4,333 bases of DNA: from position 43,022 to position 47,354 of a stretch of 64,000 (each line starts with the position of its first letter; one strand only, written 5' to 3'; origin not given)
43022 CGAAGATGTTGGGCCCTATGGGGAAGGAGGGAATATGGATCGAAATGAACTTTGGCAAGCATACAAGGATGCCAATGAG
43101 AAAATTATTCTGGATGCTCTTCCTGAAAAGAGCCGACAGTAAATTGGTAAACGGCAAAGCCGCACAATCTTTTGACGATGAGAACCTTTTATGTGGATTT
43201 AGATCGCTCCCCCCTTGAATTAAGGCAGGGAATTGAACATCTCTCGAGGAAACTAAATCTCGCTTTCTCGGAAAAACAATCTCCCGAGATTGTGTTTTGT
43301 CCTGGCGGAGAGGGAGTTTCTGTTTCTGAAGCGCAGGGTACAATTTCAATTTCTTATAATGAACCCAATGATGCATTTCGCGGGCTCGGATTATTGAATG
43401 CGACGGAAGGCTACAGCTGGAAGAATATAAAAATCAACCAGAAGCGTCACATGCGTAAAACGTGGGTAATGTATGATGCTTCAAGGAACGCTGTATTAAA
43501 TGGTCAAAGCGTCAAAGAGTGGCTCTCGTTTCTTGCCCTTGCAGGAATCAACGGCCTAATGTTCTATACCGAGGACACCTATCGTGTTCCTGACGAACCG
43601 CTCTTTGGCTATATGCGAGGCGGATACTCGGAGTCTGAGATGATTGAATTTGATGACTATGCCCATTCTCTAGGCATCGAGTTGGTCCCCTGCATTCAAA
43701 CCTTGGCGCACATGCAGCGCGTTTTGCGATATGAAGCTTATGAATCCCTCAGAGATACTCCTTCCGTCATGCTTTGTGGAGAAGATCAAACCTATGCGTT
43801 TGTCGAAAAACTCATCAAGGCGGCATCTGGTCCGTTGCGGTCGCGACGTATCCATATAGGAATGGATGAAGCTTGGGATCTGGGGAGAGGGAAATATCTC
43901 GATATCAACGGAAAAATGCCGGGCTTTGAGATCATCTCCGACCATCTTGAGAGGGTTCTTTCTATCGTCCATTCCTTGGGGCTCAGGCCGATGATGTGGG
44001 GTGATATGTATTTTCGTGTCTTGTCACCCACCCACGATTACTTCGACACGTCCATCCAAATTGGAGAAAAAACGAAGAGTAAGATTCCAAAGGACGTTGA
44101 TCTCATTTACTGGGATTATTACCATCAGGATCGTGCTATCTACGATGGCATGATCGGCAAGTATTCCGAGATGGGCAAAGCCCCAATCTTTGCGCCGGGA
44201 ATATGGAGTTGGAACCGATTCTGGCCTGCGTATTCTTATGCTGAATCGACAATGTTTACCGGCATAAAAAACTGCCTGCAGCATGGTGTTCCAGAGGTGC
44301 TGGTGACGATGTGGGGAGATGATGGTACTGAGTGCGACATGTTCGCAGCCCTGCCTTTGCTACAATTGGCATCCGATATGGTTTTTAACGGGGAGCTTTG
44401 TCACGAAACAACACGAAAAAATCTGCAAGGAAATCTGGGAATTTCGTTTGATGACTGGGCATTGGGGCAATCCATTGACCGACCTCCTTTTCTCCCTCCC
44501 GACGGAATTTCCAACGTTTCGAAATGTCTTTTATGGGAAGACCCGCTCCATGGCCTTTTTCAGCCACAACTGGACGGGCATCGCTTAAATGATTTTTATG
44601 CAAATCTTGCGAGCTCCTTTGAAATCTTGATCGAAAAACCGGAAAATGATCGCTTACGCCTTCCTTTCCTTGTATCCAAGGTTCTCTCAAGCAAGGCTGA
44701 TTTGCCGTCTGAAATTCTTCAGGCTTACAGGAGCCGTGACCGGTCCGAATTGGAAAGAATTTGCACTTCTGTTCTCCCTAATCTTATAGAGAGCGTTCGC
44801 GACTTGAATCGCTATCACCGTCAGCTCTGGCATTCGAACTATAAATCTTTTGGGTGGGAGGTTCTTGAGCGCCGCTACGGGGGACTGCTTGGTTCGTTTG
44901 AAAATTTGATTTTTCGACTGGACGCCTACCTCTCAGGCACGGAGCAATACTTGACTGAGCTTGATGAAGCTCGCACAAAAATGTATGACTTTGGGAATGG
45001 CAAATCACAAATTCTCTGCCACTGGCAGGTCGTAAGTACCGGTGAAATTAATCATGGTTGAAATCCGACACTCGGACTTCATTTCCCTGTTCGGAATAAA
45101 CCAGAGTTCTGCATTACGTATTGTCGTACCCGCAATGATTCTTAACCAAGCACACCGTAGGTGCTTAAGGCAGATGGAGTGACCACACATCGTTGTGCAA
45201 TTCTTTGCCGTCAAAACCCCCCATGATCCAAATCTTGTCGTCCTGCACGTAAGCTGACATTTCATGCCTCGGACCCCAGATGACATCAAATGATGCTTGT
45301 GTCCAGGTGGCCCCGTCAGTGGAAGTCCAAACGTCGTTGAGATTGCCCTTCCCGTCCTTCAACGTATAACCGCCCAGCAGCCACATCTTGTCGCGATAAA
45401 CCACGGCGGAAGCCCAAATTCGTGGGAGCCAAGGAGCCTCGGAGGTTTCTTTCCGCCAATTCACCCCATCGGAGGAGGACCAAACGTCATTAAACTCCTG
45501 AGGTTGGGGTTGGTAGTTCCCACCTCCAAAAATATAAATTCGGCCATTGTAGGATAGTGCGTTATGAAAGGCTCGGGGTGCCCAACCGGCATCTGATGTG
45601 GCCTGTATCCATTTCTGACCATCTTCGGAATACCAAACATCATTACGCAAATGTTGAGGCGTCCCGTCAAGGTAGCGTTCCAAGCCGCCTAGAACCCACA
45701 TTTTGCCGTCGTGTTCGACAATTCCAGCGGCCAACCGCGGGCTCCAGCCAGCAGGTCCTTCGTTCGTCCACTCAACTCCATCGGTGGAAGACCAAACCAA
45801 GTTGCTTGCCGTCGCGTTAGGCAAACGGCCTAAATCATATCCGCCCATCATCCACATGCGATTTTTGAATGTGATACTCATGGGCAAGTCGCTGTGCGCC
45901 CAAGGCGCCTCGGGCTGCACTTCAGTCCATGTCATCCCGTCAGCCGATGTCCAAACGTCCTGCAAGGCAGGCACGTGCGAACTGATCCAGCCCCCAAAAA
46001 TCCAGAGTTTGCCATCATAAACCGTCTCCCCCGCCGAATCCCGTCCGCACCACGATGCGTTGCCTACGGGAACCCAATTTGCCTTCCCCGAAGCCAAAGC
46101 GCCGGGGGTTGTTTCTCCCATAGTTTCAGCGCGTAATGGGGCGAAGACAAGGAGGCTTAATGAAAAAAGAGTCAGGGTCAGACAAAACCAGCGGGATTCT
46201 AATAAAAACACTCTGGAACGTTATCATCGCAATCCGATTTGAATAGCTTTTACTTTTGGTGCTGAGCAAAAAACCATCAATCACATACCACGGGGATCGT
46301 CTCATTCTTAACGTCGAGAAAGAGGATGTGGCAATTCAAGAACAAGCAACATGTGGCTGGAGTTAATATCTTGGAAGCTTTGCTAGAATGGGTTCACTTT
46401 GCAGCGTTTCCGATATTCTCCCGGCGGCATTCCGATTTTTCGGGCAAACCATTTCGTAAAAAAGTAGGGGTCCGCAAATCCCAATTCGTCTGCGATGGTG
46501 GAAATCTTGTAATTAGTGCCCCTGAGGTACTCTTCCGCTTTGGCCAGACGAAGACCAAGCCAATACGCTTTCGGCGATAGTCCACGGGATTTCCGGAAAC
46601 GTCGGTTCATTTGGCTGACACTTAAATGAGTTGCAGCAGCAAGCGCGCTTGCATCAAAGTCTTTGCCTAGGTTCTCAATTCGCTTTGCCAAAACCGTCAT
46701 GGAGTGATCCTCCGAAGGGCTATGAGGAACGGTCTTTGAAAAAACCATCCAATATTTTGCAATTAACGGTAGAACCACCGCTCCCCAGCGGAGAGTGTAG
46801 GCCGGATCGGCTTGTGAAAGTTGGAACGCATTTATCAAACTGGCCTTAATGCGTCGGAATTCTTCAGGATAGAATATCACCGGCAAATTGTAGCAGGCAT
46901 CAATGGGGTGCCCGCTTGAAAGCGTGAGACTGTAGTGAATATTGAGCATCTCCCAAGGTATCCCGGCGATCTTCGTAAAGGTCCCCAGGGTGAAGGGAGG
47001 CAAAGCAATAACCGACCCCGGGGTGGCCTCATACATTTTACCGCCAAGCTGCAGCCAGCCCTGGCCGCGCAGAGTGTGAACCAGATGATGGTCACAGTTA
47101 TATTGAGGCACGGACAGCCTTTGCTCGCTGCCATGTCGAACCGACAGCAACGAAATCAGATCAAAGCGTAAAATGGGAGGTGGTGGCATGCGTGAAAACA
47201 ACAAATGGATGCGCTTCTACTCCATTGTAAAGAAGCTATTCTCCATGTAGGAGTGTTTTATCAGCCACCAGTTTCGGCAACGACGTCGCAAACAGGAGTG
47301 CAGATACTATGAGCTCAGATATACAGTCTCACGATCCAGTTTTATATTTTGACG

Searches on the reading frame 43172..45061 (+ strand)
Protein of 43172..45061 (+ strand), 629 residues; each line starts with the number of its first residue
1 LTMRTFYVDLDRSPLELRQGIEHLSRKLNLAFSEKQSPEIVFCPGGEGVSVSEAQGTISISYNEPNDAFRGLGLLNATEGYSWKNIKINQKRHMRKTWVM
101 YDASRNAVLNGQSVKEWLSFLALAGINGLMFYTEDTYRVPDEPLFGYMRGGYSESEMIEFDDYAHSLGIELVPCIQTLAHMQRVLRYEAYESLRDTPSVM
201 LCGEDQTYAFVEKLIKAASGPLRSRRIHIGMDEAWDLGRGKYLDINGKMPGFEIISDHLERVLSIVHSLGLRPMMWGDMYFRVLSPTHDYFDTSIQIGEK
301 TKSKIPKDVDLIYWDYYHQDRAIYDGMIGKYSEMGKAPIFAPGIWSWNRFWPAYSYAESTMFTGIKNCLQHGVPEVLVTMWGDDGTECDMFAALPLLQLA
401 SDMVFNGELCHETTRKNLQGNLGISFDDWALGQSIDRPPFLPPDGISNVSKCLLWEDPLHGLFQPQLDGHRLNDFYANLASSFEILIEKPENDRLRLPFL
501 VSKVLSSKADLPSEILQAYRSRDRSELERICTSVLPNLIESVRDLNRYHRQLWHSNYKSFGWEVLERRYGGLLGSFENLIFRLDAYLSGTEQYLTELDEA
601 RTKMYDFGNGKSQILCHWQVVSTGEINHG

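Call 74: search_protein_families(library=pfam, proteins=[window:43172-45061:+], max_evalue=0.0001)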
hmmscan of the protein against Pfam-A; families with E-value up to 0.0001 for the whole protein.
window:43172-45061:+ (629 aa): 2 families
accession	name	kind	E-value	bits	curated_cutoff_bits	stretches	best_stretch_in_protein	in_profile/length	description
PF18088.7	Glyco_H_20C_C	-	4.2e-41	141.4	27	1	436-611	10-189/194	Glycoside Hydrolase 20C C-terminal domain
PF00728.28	Glyco_hydro_20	-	7e-07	29.3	22.3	1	149-283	72-226/348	Glycosyl hydrolase family 20, catalytic domain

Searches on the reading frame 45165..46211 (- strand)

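Call 74: search_protein_families(library=pfam, proteins=[window:45165-46211:-], max_evalue=0.0001)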
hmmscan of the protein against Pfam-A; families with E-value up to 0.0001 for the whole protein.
window:45165-46211:- (348 aa): 8 families
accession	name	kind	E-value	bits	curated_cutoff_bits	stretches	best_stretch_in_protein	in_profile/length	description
PF24681.1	Kelch_KLHDC2_KLHL20_DRC7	-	1.5e-32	113.1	50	3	164-347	4-186/221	KLHDC2/KLHL20/DRC7 Kelch-repeats domain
PF01344.31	Kelch_1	-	3.8e-21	74.7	20.1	0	212-244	1-30/46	Kelch motif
PF24981.1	Beta-prop_ATRN-LZTR1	-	4.2e-14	52.9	50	1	171-254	1-81/289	Attractin/LZTR1 beta-propeller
PF13964.12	Kelch_6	-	8.5e-14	51.4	25.3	0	212-238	1-25/50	Kelch motif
PF13415.12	Kelch_3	-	2.2e-12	47.3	22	0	222-272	1-48/48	Galactose oxidase, central domain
PF13418.12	Kelch_4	-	3.5e-11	43.3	21.6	0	321-345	9-34/49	Galactose oxidase, central domain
PF07646.21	Kelch_2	-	5.9e-09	35.9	21.3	0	216-257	5-39/48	Kelch motif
PF24996.1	NANM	-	1.6e-08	34.2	45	0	199-297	41-140/350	N-acetylneuraminate epimerase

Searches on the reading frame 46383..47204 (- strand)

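Call 74: search_protein_families(library=pfam, proteins=[window:46383-47204:-], max_evalue=0.0001)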
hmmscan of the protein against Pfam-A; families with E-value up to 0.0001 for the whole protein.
window:46383-47204:- (273 aa): 3 families
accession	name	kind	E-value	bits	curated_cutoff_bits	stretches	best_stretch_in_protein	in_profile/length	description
PF12833.13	HTH_18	-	9.3e-21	74.4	33.6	1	188-267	1-80/80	Helix-turn-helix domain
PF00165.29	HTH_AraC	-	4.9e-10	39.7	26.6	1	227-266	1-42/42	Bacterial regulatory helix-turn-helix proteins, AraC family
PF02311.25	AraC_binding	-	4.7e-07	30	21.1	1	38-93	23-78/135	AraC-like ligand binding domain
